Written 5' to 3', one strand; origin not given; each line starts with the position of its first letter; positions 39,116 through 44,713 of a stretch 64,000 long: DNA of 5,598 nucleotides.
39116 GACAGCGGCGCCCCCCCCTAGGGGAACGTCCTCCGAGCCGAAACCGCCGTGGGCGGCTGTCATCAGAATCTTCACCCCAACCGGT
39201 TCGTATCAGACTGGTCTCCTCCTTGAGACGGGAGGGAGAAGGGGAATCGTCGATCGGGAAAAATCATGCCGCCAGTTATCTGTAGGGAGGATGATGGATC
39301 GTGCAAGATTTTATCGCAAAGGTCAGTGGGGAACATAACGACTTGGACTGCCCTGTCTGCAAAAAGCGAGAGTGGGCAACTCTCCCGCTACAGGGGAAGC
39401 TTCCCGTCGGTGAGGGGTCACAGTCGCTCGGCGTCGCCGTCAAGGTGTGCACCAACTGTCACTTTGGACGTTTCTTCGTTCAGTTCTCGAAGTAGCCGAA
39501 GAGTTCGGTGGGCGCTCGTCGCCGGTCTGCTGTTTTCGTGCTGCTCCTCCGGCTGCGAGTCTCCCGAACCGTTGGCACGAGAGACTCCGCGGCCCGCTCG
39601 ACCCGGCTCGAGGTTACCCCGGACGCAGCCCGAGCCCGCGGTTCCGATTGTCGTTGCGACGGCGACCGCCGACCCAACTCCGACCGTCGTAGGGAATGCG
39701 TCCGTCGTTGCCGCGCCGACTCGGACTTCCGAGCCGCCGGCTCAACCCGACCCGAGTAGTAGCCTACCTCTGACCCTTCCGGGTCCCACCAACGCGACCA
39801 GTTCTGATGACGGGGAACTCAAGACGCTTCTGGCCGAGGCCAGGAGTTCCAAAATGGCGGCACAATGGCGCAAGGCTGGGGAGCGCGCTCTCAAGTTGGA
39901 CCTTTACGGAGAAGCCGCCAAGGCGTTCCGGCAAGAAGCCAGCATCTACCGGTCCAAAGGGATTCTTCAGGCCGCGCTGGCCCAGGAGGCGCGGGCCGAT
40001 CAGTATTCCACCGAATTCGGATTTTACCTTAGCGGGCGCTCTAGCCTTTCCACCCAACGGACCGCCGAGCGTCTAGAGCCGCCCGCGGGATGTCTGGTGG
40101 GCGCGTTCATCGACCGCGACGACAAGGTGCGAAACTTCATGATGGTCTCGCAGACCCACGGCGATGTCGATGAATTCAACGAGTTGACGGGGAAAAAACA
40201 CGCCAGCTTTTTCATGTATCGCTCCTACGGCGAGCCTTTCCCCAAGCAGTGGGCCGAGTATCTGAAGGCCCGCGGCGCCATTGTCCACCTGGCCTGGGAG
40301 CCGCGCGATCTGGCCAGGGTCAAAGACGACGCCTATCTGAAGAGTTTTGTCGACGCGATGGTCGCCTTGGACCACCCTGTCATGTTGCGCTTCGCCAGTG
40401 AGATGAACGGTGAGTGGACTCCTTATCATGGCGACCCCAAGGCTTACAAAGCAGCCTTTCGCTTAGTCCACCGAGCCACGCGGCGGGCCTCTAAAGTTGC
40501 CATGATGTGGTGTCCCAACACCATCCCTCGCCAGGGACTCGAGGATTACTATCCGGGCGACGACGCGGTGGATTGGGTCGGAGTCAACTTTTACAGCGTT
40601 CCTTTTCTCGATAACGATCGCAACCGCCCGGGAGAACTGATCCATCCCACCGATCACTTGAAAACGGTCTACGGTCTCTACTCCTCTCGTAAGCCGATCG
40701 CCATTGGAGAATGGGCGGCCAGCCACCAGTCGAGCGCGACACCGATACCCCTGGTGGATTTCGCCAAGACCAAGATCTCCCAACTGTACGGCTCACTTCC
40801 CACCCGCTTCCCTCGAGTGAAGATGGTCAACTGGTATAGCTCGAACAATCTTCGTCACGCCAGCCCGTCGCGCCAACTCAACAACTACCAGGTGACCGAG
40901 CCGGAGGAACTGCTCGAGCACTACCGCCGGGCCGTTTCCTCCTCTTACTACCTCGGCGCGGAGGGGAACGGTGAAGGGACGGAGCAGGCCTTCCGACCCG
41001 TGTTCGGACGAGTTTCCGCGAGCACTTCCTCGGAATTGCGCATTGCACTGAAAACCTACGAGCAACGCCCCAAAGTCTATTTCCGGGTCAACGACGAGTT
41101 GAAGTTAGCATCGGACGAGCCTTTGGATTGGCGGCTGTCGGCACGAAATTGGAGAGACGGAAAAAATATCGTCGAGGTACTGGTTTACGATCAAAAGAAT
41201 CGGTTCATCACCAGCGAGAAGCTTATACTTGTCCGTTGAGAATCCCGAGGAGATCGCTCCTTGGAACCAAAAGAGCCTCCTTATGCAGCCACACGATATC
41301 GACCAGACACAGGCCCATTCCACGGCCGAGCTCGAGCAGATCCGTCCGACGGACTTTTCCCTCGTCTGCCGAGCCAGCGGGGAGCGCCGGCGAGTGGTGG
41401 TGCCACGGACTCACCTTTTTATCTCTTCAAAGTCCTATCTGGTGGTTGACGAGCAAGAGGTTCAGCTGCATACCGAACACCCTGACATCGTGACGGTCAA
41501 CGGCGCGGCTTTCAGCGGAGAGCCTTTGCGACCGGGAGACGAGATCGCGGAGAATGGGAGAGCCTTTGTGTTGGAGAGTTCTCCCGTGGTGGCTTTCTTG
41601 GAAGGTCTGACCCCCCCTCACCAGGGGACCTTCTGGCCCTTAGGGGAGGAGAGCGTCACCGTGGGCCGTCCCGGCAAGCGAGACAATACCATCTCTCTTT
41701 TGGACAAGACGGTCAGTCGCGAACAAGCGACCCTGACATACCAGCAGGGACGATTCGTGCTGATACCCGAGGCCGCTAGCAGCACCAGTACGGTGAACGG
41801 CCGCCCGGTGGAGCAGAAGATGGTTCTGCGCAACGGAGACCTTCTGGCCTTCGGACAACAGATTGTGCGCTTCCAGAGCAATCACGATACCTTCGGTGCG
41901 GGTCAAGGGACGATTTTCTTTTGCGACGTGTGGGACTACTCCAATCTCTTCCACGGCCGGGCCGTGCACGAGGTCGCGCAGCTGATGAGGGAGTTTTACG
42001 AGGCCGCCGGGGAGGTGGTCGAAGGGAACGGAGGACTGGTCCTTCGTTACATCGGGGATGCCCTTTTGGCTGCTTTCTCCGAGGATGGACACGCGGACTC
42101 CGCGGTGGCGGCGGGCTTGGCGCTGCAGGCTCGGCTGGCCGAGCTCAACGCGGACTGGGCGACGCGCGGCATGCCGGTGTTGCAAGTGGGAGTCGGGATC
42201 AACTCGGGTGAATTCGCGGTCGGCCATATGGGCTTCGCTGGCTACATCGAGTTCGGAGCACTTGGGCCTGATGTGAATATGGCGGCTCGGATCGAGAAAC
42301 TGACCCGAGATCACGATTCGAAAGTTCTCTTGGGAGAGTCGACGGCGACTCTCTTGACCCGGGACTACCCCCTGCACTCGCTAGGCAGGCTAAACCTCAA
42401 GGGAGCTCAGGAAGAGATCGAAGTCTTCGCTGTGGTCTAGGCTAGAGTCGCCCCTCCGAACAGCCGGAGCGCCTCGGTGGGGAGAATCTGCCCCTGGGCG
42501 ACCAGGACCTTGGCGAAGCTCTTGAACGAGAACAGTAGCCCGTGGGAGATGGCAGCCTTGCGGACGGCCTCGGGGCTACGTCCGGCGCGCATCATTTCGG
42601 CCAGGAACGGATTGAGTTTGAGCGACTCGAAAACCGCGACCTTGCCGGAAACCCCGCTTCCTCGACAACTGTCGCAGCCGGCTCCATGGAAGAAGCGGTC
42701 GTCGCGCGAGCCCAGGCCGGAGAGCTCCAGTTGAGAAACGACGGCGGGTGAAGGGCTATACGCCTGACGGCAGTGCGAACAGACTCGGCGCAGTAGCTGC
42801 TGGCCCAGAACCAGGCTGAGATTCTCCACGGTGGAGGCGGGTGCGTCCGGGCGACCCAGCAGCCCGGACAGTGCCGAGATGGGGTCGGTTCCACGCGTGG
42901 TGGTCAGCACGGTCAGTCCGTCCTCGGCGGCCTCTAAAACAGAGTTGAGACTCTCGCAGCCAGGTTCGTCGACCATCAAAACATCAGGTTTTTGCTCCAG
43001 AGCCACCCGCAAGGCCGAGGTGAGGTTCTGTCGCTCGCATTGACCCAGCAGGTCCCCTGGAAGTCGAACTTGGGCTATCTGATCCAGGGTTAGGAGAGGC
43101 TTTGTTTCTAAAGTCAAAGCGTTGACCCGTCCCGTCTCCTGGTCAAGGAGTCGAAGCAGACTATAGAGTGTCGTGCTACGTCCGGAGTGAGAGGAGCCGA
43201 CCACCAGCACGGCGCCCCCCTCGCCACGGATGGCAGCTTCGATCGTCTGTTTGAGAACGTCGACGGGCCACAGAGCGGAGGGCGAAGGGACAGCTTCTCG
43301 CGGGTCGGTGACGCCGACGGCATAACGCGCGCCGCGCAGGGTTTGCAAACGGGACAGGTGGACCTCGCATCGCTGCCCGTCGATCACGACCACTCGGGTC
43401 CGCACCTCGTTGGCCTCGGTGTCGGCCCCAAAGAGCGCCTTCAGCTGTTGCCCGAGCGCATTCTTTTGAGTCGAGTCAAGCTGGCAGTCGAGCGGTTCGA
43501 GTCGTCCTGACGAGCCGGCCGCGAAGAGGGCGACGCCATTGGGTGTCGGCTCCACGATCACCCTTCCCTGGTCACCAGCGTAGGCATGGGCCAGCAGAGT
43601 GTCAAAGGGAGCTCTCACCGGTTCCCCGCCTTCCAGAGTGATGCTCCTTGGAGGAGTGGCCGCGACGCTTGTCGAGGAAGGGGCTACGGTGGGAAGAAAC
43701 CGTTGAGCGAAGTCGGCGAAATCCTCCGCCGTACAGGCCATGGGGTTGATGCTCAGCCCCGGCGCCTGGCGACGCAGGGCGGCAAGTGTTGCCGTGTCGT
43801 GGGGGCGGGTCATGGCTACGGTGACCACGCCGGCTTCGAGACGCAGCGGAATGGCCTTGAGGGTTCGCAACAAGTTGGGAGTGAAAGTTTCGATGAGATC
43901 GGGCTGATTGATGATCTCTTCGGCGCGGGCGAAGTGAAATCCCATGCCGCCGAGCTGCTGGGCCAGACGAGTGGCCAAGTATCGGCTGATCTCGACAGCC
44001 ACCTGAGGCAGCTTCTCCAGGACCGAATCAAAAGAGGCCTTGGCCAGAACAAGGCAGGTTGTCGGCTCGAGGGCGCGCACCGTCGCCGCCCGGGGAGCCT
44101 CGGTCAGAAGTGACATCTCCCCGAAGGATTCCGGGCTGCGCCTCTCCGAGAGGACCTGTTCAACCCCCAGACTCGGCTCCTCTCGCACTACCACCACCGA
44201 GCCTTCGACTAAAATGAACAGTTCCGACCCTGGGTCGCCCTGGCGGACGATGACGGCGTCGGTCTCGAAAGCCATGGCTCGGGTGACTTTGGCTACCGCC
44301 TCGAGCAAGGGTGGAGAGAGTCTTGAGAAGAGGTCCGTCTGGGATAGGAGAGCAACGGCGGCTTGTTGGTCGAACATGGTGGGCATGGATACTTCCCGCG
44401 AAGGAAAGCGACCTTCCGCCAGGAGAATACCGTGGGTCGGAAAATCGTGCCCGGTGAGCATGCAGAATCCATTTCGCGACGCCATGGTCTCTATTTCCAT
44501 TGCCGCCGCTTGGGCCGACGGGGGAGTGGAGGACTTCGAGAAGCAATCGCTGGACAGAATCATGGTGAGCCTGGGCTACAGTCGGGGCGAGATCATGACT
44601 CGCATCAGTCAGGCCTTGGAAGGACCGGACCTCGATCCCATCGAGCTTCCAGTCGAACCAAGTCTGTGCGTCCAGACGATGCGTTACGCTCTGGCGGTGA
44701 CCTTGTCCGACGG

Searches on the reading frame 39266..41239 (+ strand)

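Call 11: search_protein_families(library=pfam, proteins=[window:39266-41239:+], max_evalue=0.001)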
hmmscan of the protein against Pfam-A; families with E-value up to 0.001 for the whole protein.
window:39266-41239:+ (657 aa): 1 family
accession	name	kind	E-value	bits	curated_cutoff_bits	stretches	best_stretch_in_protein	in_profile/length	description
PF02156.21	Glyco_hydro_26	-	7.6e-06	25.9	20.2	1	370-445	151-232/311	Glycosyl hydrolase family 26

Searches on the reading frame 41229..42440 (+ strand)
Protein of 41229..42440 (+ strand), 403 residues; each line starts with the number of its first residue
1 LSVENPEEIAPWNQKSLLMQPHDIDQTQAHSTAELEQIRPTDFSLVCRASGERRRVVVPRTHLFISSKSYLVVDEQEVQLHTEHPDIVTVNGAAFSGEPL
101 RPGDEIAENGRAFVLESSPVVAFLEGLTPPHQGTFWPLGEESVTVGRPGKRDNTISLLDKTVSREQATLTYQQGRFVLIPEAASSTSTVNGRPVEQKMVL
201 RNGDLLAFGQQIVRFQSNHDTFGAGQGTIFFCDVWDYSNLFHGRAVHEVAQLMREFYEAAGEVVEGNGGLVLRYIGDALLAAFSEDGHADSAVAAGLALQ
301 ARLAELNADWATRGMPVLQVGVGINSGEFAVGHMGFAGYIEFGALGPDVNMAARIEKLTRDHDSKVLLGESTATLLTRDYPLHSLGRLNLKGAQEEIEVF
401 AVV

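Call 11: search_protein_families(library=pfam, proteins=[window:41229-42440:+], max_evalue=0.001)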
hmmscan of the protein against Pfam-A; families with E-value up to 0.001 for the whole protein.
window:41229-42440:+ (403 aa): 3 families
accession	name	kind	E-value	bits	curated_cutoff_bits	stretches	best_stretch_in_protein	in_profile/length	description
PF00211.25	Guanylate_cyc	-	8.1e-14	52.1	21.9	1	228-400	10-179/183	Adenylate and Guanylate cyclase catalytic domain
PF00498.31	FHA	-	4.3e-12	46.7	20.7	1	143-209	1-67/67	FHA domain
PF16697.10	Yop-YscD_cpl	-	1.5e-09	38.4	33.2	1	130-217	6-92/94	Inner membrane component of T3SS, cytoplasmic domain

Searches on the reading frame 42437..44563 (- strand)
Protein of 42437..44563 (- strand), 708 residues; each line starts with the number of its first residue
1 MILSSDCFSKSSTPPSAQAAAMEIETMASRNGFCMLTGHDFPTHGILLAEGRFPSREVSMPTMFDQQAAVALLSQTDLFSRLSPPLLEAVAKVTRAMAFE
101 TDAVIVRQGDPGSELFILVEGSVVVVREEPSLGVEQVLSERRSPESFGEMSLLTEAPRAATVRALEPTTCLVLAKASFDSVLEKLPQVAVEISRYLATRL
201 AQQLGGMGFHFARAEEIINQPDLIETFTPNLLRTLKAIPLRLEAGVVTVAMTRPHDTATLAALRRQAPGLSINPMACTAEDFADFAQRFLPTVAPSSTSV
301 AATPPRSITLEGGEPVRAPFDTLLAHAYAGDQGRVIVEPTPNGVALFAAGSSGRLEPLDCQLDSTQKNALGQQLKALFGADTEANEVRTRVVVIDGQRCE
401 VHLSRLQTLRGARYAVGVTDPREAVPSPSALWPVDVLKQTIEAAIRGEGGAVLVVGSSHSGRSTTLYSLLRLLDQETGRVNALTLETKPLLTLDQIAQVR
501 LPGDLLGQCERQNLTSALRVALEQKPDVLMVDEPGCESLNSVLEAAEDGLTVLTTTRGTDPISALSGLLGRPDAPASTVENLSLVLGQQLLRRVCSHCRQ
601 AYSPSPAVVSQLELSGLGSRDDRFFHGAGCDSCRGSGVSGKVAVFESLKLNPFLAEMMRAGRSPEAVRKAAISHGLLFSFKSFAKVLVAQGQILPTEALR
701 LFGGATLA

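Call 3: search_protein_families(library=pfam, proteins=[window:42437-44563:-], max_evalue=0.01)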
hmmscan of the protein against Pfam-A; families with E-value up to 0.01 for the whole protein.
window:42437-44563:- (708 aa): 5 families
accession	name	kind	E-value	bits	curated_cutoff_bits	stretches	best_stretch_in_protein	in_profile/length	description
PF00437.27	T2SSE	-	9.8e-29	100.6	24.9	1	392-677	85-349/370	Type II/IV secretion system protein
PF00027.35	cNMP_binding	-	2.5e-19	69.5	27.5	1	98-183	3-87/89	Cyclic nucleotide-binding domain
PF05157.20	MshEN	-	4.4e-10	39.8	23.1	1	220-291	14-85/90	MshEN domain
PF13191.12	AAA_16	-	0.0019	19.2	32.6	1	437-546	12-120/167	AAA ATPase domain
PF13401.12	AAA_22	-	0.0047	17.7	27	0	448-533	4-92/130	AAA domain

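Call 49: search_solved_structures(query=window:42437-44563:-, max_evalue=0.00001, show_alignments=2)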
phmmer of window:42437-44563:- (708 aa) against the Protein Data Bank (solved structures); distinct sequences matched with E-value up to 0.00001: 99 (the best 60 are shown).
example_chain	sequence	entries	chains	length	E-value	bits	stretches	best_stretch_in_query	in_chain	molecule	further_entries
6f8l_G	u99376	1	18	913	6.1e-28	100.9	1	199-676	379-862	Type IV pilus assembly protein PilF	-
5oiu_A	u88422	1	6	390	2.7e-23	85.5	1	324-676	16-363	Type IV pilus assembly protein PilF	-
5it5_F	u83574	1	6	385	2.9e-23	85.4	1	324-676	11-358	ATP binding motif-containing protein PilF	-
6ejf_A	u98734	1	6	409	3.4e-23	85.2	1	324-676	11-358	Type IV pilus assembly protein PilF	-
9ya0_MA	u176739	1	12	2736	1.2e-21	80.1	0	69-185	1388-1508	PCR12, TGME49_219070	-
5tsg_B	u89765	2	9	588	1.9e-19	72.8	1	367-676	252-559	Type IV pilus biogenesis ATPase PilB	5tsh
6olj_C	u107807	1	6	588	2.1e-19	72.7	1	367-676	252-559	Type IV pilus biogenesis ATPase PilB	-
4pht_A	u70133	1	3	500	1.5e-18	69.8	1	394-680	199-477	General secretory pathway protein E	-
5zfr_A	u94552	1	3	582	1.5e-18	69.8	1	367-676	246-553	Type IV pilus biogenesis ATPase PilB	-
3jc8_Ba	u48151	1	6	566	5.7e-18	67.9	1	387-676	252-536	Type IV-A pilus assembly ATPase PilB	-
1ne4_A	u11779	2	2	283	9.5e-17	63.9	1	70-184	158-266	cAMP-dependent protein kinase type I-alpha regulatory chain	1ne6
1rgs_A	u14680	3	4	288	9.9e-17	63.8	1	70-184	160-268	CAMP DEPENDENT PROTEIN KINASE | cAMP-dependent protein kinase type I-alpha regulatory chain | cAMP-dependent protein kinase type I-alpha regulatory subunit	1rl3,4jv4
5jr7_B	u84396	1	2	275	1.1e-16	63.6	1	70-183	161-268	cAMP-dependent protein kinase type I-alpha regulatory subunit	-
4x6r_B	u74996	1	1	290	2.7e-16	62.4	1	70-184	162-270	cAMP-dependent protein kinase type I-alpha regulatory subunit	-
2qcs_B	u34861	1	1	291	2.7e-16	62.4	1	70-184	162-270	cAMP-dependent protein kinase type I-alpha regulatory subunit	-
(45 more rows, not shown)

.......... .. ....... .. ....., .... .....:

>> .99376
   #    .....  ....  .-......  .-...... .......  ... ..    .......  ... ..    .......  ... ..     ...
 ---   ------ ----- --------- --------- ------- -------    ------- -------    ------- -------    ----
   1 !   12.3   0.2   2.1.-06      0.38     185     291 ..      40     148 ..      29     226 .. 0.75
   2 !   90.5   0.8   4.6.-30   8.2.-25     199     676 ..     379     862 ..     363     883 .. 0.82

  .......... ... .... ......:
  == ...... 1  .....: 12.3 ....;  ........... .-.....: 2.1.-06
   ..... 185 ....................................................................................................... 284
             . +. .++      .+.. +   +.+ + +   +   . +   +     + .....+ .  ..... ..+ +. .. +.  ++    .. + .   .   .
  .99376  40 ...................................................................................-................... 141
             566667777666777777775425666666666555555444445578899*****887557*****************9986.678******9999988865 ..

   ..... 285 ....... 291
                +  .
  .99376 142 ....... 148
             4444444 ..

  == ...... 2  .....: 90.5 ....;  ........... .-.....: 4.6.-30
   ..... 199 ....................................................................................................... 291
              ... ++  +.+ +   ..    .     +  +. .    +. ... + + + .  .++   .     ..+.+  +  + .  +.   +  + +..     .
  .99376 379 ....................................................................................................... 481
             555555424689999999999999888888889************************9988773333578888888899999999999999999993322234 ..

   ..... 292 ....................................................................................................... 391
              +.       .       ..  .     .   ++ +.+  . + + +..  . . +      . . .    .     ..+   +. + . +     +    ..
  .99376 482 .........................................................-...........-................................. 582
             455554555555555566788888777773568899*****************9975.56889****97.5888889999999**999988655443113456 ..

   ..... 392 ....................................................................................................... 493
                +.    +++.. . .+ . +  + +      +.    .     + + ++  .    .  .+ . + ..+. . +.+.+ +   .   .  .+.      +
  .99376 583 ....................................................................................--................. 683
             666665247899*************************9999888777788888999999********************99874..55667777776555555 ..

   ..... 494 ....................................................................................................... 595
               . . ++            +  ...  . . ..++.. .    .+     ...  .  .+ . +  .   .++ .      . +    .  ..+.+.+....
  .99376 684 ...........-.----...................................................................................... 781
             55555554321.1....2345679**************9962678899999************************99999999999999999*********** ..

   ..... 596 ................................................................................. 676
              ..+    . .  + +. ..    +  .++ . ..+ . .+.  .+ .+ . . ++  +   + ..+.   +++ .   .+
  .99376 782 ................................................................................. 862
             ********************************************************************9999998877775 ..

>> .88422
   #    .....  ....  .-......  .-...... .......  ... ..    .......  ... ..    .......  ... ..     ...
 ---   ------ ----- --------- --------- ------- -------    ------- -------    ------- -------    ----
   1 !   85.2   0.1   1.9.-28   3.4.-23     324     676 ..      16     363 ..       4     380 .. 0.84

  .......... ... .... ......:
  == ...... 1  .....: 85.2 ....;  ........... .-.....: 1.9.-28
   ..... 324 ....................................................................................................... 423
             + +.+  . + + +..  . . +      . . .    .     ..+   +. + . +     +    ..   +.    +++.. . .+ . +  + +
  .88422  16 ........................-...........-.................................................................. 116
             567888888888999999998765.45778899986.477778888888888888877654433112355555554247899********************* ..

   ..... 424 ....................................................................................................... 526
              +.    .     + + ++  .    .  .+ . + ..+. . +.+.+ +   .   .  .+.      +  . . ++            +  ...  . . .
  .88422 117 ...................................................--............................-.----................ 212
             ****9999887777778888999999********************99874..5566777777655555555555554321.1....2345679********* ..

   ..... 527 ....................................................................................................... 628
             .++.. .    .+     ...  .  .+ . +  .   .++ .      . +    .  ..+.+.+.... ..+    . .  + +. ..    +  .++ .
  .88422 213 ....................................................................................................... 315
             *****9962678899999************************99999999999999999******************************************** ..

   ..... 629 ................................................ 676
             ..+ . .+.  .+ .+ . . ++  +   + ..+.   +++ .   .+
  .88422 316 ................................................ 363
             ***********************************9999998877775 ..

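Call 67: search_protein_families(library=ncbifam, proteins=[window:42437-44386:-], max_evalue=0.01)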
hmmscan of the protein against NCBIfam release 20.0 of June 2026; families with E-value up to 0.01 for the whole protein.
window:42437-44386:- (649 aa): 19 families
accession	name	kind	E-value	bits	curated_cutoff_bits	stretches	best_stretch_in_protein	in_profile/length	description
TIGR02533.1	type_II_gspE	equivalog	5.8e-31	107.7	630.25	1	333-641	186-484/486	type II secretion system ATPase GspE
TIGR02538.1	type_IV_pilB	equivalog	1.3e-29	103.2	675.65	1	336-618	262-538/564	type IV-A pilus assembly ATPase PilB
NF053534.1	T4PilAsmATPsTfpB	equivalog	1.3e-28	99.7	850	1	329-618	275-558/584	type IV pilus assembly ATPase TfpB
NF007755.0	PRK10436.1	equivalog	2.2e-22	79.4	617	1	371-644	200-460/465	type II secretion system protein GspE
TIGR01420.1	pilT_fam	subfamily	1.7e-09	37.4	319.1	1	380-509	112-239/343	PilT/PilU family type 4a pilus ATPase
NF058543.1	ActPatMycb56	equivalog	2.4e-09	36.5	460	1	18-146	2-127/317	acetyltransferase Pat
NF008732.0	PRK11753.1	equivalog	3.7e-09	36.4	266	1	28-143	16-131/214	cAMP-activated global transcriptional regulator CRP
NF041163.2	encap_f2b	equivalog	1.2e-08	34.5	400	1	25-141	84-201/450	family 2B encapsulin nanocompartment shell protein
NF041000.1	ATPase_ComGA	equivalog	6.4e-08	31.9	300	1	379-532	117-265/267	competence type IV pilus ATPase ComGA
TIGR03896.1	cyc_nuc_ocin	subfamily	1.4e-07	31.2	161.05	1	33-154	6-130/317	bacteriocin-type transport-associated protein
TIGR02524.1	dot_icm_DotB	equivalog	7.4e-07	28.7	463.3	1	369-499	114-246/358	Dot/Icm type IV secretion system ATPase DotB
NF007707.0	PRK10402.1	subfamily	0.00053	19.7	180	1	29-123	25-118/226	transcriptional regulator YeiL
NF058587.1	archaellum_moto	equivalog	0.00066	18.5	550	1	390-536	275-421/527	archaellum flagellar ATPase motor FlaI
NF006901.0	PRK09392.1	equivalog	0.0014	18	211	1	14-139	9-132/236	transcriptional activator FtrB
TIGR02315.1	ABC_phnC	equivalog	0.0023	17.4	266.1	0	383-423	22-61/243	phosphonate ABC transporter ATP-binding protein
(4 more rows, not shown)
